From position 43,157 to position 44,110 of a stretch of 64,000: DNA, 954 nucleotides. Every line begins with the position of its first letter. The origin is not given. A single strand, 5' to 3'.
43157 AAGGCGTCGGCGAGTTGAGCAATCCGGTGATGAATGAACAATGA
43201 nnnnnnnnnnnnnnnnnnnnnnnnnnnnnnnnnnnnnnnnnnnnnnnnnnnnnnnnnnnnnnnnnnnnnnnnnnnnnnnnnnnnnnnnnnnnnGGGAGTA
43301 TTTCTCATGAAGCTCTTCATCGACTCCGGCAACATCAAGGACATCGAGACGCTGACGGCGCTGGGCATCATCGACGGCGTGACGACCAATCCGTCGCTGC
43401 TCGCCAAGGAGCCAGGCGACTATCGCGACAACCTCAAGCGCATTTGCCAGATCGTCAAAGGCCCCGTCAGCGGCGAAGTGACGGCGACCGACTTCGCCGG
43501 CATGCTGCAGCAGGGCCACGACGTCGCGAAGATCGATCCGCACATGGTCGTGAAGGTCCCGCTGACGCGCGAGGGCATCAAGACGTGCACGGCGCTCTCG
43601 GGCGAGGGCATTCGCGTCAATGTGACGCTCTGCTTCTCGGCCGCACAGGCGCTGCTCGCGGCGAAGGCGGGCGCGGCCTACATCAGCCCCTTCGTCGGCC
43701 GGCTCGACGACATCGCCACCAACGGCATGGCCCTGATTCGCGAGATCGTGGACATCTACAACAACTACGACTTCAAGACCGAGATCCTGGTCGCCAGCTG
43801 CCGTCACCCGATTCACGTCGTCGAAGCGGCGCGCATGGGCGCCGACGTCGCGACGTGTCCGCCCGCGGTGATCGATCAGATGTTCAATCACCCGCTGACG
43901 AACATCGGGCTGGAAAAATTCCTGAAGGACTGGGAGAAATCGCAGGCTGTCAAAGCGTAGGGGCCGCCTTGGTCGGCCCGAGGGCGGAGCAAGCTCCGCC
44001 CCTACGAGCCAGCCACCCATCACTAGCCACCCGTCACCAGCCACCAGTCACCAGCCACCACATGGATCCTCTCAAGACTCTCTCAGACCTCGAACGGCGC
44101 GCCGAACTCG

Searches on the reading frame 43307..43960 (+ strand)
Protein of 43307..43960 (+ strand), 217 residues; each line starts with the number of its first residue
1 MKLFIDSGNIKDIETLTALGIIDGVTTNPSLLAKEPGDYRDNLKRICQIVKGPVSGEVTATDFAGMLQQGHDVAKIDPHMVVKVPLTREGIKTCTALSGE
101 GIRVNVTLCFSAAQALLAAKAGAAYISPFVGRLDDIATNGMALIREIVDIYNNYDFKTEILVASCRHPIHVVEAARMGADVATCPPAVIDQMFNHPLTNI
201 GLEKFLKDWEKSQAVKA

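Call 21: search_protein_families(library=pfam, proteins=[window:43307-43960:+])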
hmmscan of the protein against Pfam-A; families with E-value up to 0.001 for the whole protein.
window:43307-43960:+ (217 aa): 1 family
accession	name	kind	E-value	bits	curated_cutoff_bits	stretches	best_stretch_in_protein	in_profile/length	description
PF00923.25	TAL_FSA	-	2.8e-60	204.5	27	1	3-212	1-281/285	Transaldolase/Fructose-6-phosphate aldolase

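Call 65: find_encoding_contigs(protein=window:43307-43957:+, flank=1500, max_places=10)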
Protein window:43307-43957:+ (217 aa): 2 contigs read that carry it; 2 places shown.
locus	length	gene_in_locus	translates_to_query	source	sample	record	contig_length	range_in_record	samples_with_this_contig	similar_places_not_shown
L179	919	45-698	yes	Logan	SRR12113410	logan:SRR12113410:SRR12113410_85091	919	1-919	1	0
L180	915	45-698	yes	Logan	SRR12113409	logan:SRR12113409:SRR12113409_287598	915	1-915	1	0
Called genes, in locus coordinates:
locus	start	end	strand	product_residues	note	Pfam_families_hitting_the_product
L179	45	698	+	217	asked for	PF00923:TAL_FSA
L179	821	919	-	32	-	?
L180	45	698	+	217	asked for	PF00923:TAL_FSA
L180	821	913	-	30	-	?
